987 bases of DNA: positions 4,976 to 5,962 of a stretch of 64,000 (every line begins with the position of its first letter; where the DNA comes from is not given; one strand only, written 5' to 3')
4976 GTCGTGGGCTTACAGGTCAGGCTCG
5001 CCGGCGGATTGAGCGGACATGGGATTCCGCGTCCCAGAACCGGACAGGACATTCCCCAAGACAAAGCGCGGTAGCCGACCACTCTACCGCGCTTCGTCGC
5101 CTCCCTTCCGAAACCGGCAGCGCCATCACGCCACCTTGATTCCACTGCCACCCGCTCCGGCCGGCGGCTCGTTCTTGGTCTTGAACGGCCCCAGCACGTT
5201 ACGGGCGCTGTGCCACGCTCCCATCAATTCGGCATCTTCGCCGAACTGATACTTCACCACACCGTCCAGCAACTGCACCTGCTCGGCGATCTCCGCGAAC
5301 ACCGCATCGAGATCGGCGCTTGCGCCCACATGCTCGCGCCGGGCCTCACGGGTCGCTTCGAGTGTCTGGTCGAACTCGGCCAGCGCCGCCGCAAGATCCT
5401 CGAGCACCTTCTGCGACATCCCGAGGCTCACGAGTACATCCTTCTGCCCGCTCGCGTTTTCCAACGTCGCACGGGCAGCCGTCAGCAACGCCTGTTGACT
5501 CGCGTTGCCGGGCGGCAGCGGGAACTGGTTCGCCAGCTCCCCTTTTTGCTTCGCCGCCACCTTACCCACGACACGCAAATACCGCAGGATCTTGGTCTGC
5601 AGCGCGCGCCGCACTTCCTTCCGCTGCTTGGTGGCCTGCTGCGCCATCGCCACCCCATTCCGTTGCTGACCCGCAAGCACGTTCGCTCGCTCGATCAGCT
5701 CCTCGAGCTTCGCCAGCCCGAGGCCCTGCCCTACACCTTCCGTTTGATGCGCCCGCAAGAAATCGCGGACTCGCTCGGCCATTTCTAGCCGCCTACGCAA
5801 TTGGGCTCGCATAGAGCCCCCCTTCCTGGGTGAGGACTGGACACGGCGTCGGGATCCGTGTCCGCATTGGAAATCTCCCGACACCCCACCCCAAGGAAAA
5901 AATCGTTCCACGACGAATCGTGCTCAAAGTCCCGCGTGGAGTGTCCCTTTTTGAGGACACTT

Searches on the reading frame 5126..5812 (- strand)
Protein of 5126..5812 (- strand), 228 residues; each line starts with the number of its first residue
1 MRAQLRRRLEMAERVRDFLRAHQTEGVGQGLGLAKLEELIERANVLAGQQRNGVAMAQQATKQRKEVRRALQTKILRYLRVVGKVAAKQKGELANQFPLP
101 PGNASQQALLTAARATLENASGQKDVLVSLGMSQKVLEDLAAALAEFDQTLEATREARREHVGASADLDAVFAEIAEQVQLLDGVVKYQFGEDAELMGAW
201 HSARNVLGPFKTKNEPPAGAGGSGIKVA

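Call 10: search_protein_families(library=pfam, proteins=[window:5126-5812:-], max_evalue=0.01)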
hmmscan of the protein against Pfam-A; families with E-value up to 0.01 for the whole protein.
window:5126-5812:- (228 aa): 0 families

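Call 11: find_related_loci(query=window:5126-5812:-, collection=genome_contigs, flank=4000)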
Query window:5126-5812:- (228 aa) in genome_contigs; peptide patterns used: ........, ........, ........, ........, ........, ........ (x = any residue, [..] = any of these).
147 stretches matched a pattern; 7 encode a relative of the query (tblastn E <= 1e-3); 7 distinct loci.
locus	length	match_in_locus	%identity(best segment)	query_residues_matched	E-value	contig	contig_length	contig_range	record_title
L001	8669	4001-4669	81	1-223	1e-118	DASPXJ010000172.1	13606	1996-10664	MAG TPA_asm: Gemmatimonadales bacterium isolate SMAG_U11564 k141_942893, whole genome shotgun sequence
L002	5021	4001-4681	80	1-214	2e-114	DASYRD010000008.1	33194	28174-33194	MAG TPA_asm: Gemmatimonadales bacterium isolate SMAG_U4502 k141_430945, whole genome shotgun sequence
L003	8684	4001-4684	73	1-228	2e-104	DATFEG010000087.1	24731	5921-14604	MAG TPA_asm: Gemmatimonadales bacterium isolate SMAG_U8601 k141_119463, whole genome shotgun sequence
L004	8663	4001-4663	66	1-221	7e-93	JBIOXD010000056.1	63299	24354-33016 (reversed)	MAG: Gemmatimonadales bacterium isolate MAG065 k127_2717347, whole genome shotgun sequence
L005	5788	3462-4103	67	7-218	8e-92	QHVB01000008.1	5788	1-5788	MAG: Gemmatimonadetes bacterium isolate AG14 14_0929_12_30cm_scaffold_32372_curated, whole genome shotgun sequence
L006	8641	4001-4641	67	1-213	1e-79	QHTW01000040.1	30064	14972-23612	MAG: Gemmatimonadetes bacterium isolate AG42 14_1009_13_20cm_scaffold_1042_curated, whole genome shotgun sequence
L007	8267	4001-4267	75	127-215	9e-40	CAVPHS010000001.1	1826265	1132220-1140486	MAG: uncultured Gemmatimonadales bacterium isolate MFD10007.bin.1.48 genome assembly, contig: contig_1, whole genome sho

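Call 16: find_encoding_contigs(protein=window:5126-5812:-, flank=10000, max_places=6)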
Protein window:5126-5812:- (228 aa): no gene with exactly this product is on record in the collection.

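Call 23: find_homologous_proteins(query=window:5126-5812:-, max_evalue=0.001)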
Query window:5126-5812:- (228 aa): 752 proteins with E <= 0.001 among 8000 candidates; the best 120 are listed.
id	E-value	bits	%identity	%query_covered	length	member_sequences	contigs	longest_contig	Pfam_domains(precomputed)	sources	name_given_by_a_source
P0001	1.0e-129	448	99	96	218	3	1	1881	-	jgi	jgi:hypothetical protein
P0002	2.3e-127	441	97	96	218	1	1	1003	-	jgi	jgi:high-affinity Fe2+/Pb2+ permease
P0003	2.9e-113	395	84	98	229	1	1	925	-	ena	-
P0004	3.5e-112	391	82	100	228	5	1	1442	-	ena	-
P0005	8.1e-109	380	83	98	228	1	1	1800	-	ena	-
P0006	4.9e-108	377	85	93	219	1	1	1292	-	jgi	jgi:hypothetical protein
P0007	1.2e-106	373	82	97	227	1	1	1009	-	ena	-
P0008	1.6e-106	372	81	98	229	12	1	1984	-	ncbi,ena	-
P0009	3.9e-106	371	85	93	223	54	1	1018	-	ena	-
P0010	1.4e-105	369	81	98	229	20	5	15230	-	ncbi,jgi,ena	-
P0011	2.6e-104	365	79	98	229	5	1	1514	-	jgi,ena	-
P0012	2.7e-104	365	79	98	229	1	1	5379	-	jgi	jgi:hypothetical protein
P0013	8.6e-104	364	84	93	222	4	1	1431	-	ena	-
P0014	1.2e-103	363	79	98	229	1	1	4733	-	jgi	jgi:hypothetical protein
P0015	1.2e-102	360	79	98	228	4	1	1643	-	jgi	jgi:hypothetical protein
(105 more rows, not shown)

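Call 25: find_related_loci(query=window:5126-5812:-, collection=viral_contigs, flank=3000)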
Query window:5126-5812:- (228 aa) in viral_contigs; peptide patterns used: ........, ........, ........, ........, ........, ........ (x = any residue, [..] = any of these).
7 stretches matched a pattern, but none encodes a relative of the query by tblastn (E <= 1e-3).

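Call 28: search_solved_structures(query=A1, max_evalue=1)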
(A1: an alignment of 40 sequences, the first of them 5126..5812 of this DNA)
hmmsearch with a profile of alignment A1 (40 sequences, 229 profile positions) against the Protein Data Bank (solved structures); distinct sequences matched with E-value up to 1: 2.
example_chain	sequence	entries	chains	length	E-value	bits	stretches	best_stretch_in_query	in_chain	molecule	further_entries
2ap3_A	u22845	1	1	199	0.013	18.1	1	113-224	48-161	conserved hypothetical protein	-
7fiv_B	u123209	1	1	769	0.3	13.6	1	33-80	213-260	CidB_I b/2 protein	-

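Call 29: search_protein_families(library=ncbifam, proteins=[window:5126-5812:-], max_evalue=1)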
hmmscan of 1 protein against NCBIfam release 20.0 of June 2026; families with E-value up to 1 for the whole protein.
window:5126-5812:- (228 aa): 3 families
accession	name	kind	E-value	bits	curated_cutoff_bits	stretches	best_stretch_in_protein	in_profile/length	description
NF052641.1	PQLLE_fam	subfamily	3.1e-06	27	80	2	104-200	3-102/211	PQLLE family protein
NF004461.0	PRK05787.2-4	equivalog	0.0083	15.8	187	1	26-80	7-60/191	cobalt-precorrin-7 (C(5))-methyltransferase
TIGR00293.1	TIGR00293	equivalog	0.9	9.7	53.9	1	122-180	66-124/129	prefoldin subunit alpha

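Call 34: find_related_loci(query=A1, collection=genome_contigs, flank=5000)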
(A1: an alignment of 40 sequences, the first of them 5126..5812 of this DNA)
Query A1 (228 aa) in genome_contigs; peptide patterns used: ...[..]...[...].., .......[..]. (x = any residue, [..] = any of these).
112 stretches matched a pattern; 46 encode a relative of the query (tblastn E <= 1e-3); 46 distinct loci.
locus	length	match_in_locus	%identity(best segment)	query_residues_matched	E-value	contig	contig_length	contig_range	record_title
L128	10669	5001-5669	81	1-223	9e-118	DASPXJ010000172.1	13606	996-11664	MAG TPA_asm: Gemmatimonadales bacterium isolate SMAG_U11564 k141_942893, whole genome shotgun sequence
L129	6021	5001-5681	80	1-214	1e-113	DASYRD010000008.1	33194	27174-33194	MAG TPA_asm: Gemmatimonadales bacterium isolate SMAG_U4502 k141_430945, whole genome shotgun sequence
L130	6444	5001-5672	74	1-223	8e-105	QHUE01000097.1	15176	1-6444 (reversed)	MAG: Gemmatimonadetes bacterium isolate AG35 14_0903_16_40cm_scaffold_5088_curated, whole genome shotgun sequence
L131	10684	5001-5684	73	1-228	1e-103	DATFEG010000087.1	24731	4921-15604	MAG TPA_asm: Gemmatimonadales bacterium isolate SMAG_U8601 k141_119463, whole genome shotgun sequence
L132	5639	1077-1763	70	1-228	1e-100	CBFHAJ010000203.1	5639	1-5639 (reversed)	MAG TPA_asm: uncultured bacterium isolate SRR21876936_metabat2_14 genome assembly, contig: ERZ27257217.1958, whole genom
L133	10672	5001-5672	69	1-223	2e-97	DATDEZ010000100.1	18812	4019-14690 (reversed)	MAG TPA_asm: Gemmatimonadales bacterium isolate SMAG_U213 k141_1002185, whole genome shotgun sequence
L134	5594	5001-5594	77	1-198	7e-95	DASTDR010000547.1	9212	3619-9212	MAG TPA_asm: Gemmatimonadales bacterium isolate SMAG_U826 k141_1481359, whole genome shotgun sequence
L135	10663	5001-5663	66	1-221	5e-92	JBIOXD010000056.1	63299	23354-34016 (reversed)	MAG: Gemmatimonadales bacterium isolate MAG065 k127_2717347, whole genome shotgun sequence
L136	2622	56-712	66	1-219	1e-93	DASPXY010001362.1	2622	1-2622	MAG TPA_asm: Gemmataceae bacterium isolate SMAG_U11579 k141_850712, whole genome shotgun sequence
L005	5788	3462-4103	67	7-218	5e-91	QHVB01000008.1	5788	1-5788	MAG: Gemmatimonadetes bacterium isolate AG14 14_0929_12_30cm_scaffold_32372_curated, whole genome shotgun sequence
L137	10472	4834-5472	68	1-213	1e-90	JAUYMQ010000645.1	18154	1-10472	MAG: Deltaproteobacteria bacterium isolate C24_metabat.bin.90 C24_k141_141201, whole genome shotgun sequence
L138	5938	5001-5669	65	1-223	1e-89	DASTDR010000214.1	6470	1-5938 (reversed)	MAG TPA_asm: Gemmatimonadales bacterium isolate SMAG_U826 k141_406836, whole genome shotgun sequence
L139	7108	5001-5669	62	1-223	3e-87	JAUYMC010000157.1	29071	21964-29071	MAG: Gemmatimonadales bacterium isolate C24_metabat.bin.68 C24_k141_188660, whole genome shotgun sequence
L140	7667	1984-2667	61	1-228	2e-87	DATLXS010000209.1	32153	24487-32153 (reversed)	MAG TPA_asm: Gemmatimonadales bacterium isolate SMAG_U13252 k141_2138397, whole genome shotgun sequence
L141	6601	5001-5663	63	1-223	1e-86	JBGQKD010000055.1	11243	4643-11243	MAG: Gemmatimonadota bacterium isolate OBJ2_061818_050_7 k141_524613_length_11243_cov_18.2000, whole genome shotgun sequ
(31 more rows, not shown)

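Call 36: predict_structure(alignment_id=A1)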
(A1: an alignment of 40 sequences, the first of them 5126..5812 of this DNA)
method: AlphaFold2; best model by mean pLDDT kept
length: 228 residues; sequences in the alignment: 40
mean_pLDDT: 80.4   pTM: 0.57
mean pLDDT of the five models: 80.4, 79.4, 77.4, 76.0, 73.2
residues with pLDDT >= 90: 52; 70-90: 143; 50-70: 12; < 50: 21
segments of 3 or more residues with pLDDT < 50: 208-228
pLDDT, mean of each block of 10 residues (from residue 1): 81 88 64 85 87 82 90 92 84 80 84 92 88 92 93 84 82 89 86 87 65 34 30
secondary structure, 60 per line:
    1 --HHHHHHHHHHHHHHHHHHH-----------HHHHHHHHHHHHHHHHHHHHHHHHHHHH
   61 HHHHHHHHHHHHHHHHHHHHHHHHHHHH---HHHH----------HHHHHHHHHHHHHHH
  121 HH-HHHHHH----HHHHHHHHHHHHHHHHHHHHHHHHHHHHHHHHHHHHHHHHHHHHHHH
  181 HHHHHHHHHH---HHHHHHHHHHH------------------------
elements in order: H3-21 H33-88 H92-95 H106-122 H124-129 H134-190 H194-204

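Call 41: fold_search(model_id=the predicted structure, library=pdb)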
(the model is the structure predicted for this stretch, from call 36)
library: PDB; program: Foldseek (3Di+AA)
matches with E <= 10: 671; with E <= 0.001: 0
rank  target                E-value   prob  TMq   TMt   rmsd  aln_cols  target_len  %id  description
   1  5xei                  2.1e-01  0.47  0.28  0.15  22.4       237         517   11  Crystal structure of the Smc head domain with a coiled coil and joint derived from Pyrococcus yayanosii (released 2017-06-07)
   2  6ivq_A                2.9e-01  0.57  0.34  0.31  11.7       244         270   13  Crystal structure of a membrane protein S19A (released 2019-11-06)
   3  5c22_A                2.9e-01  0.30  0.22  0.19  17.7       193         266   14  Crystal structure of Zn-bound HlyD from E. coli (released 2016-02-17)
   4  8i4v_B                3.1e-01  0.41  0.28  0.25  21.1       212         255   10  Cryo-EM structure of 5-subunit Smc5/6 arm region (released 2024-06-26)
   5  7rro_A0               3.4e-01  0.30  0.25  0.26  22.0       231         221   13  Structure of the 48-nm repeat doublet microtubule from bovine tracheal cilia (released 2021-10-27)
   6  8i4v_A                3.4e-01  0.16  0.20  0.16  23.6       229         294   14  Cryo-EM structure of 5-subunit Smc5/6 arm region (released 2024-06-26)
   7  6iv2_D                3.8e-01  0.57  0.36  0.32  11.1       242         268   13  Crystal structure of a bacterial Bestrophin homolog from Klebsiella pneumoniae with a mutation Y211A (released 2019-11-13)
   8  6ivl_C                3.8e-01  0.44  0.34  0.30  19.0       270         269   13  Crystal structure of a membrane protein L259A (released 2019-11-06)
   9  8i21_A                3.8e-01  0.30  0.26  0.24  26.1       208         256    9  Cryo-EM structure of 6-subunit Smc5/6 arm region (released 2024-06-26)
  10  6ivm_A                4.0e-01  0.57  0.36  0.32  11.3       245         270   12  Crystal structure of a membrane protein P143A (released 2019-11-06)
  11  9qwr_A                4.6e-01  0.38  0.22  0.29  22.8       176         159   15  MIC60 helical bundle dimer (released 2026-02-25)
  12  6z6f_C                5.1e-01  0.75  0.39  0.18  18.8       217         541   16  HDAC-PC (released 2021-02-17)
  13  6z6o_C                5.1e-01  0.20  0.23  0.11  21.9       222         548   17  HDAC-TC (released 2021-02-17)
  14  5xg2                  5.1e-01  0.16  0.22  0.22  30.7       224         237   15  Crystal structure of a coiled-coil segment (residues 345-468 and 694-814) of Pyrococcus yayanosii Smc (released 2017-06-07)
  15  5nnv_A                5.4e-01  0.28  0.28  0.27  23.6       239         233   15  Structure of a Bacillus subtilis Smc coiled coil middle fragment (released 2017-06-21)
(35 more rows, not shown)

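Call 57: find_encoding_contigs(protein=P0001, flank=3000, max_places=4)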
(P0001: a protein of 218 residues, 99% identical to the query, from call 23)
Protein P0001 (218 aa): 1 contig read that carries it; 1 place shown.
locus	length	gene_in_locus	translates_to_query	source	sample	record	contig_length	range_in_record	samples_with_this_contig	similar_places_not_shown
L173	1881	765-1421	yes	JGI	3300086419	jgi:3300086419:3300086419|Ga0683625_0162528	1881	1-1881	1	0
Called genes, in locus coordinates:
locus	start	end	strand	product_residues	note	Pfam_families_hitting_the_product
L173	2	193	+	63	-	?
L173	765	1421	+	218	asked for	-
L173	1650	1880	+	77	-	?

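Call 58: find_encoding_contigs(protein=P0006, flank=3000, max_places=4)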
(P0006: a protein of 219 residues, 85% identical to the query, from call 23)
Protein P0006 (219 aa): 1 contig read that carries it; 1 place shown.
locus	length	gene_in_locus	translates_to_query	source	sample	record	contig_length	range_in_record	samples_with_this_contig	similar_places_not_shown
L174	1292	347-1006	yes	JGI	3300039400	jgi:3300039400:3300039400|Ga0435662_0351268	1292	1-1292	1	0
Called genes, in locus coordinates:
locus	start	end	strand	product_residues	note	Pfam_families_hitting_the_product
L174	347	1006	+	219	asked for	-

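Call 59: find_encoding_contigs(protein=P0005, flank=3000, max_places=4)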
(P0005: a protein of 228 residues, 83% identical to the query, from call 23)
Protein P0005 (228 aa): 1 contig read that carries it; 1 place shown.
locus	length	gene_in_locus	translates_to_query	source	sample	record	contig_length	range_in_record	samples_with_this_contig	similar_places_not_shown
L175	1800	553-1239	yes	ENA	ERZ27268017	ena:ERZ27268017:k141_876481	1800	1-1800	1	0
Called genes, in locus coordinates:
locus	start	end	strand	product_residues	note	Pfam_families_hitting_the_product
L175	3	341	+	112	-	?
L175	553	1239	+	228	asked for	-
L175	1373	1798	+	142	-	?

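Call 62: find_related_loci(query=window:5126-5812:-, collection=metagenome_contigs, flank=1500)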
Query window:5126-5812:- (228 aa) in metagenome_contigs; peptide patterns used: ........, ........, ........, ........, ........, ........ (x = any residue, [..] = any of these).
265 stretches matched a pattern; 98 encode a relative of the query (tblastn E <= 1e-3); the best 80 are kept; 80 distinct loci.
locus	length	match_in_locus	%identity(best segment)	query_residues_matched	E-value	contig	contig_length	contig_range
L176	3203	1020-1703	100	1-228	2e-152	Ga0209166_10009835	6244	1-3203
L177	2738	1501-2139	87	1-213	3e-126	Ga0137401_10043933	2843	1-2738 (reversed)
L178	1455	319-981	85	1-220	3e-131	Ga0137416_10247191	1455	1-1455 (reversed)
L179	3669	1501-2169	81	1-223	4e-118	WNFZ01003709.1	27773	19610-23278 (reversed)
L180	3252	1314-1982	82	1-223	6e-121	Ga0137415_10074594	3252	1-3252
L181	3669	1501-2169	81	1-223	4e-118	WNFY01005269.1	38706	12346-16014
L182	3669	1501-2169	80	1-224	1e-115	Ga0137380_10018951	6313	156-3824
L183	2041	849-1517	79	1-223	4e-122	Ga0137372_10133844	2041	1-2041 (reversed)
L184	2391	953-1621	80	1-223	1e-120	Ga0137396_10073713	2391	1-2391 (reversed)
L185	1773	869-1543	79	1-223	2e-121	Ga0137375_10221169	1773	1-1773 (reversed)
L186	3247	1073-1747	79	1-223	7e-115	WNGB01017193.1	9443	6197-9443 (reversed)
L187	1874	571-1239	78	1-223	2e-120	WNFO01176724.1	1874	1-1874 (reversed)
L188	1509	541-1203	78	1-223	3e-121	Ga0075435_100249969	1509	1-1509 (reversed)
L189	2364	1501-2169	79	1-223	3e-115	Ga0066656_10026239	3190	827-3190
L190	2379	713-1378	78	1-223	6e-116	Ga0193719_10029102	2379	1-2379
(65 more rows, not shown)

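Call 76: search_protein_families(library=ncbifam, alignment_id=A1, max_evalue=0.01)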
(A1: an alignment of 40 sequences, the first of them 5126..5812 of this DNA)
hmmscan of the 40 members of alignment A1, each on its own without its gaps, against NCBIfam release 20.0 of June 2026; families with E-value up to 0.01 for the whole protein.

A. member 1, window:5126-5812:- (228 aa): 2 families
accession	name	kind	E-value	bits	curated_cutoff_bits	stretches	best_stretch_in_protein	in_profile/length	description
NF052641.1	PQLLE_fam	subfamily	3.1e-06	27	80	1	104-200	3-102/211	PQLLE family protein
NF004461.0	PRK05787.2-4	equivalog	0.0083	15.8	187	0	26-80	7-60/191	cobalt-precorrin-7 (C(5))-methyltransferase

B. families by the number of members that match (of 40 scanned): 5 families
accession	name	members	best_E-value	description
NF052641.1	PQLLE_fam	32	3.1e-06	PQLLE family protein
NF033572.1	transpos_ISKra4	2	0.0013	ISKra4 family transposase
NF047515.1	SpiroCoCo_C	1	0.0051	SpiroCoCo family coiled-coil protein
NF004461.0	PRK05787.2-4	1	0.0083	cobalt-precorrin-7 (C(5))-methyltransferase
TIGR02814.1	pfaD_fam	1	0.0086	PfaD family polyunsaturated fatty acid/polyketide biosynthesis protein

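Call 83: search_protein_families(library=padloc, proteins=[window:5126-5812:-], max_evalue=0.01)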
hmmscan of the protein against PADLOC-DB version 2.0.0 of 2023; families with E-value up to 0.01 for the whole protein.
window:5126-5812:- (228 aa): 1 family
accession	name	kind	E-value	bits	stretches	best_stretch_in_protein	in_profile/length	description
PDLC03861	LmuB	-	0.0018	14.2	1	12-180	461-604/1213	-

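Call 84: search_protein_families(library=phrogs, proteins=[window:5126-5812:-], max_evalue=0.01)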
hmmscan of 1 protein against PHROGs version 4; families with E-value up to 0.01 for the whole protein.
window:5126-5812:- (228 aa): 0 families
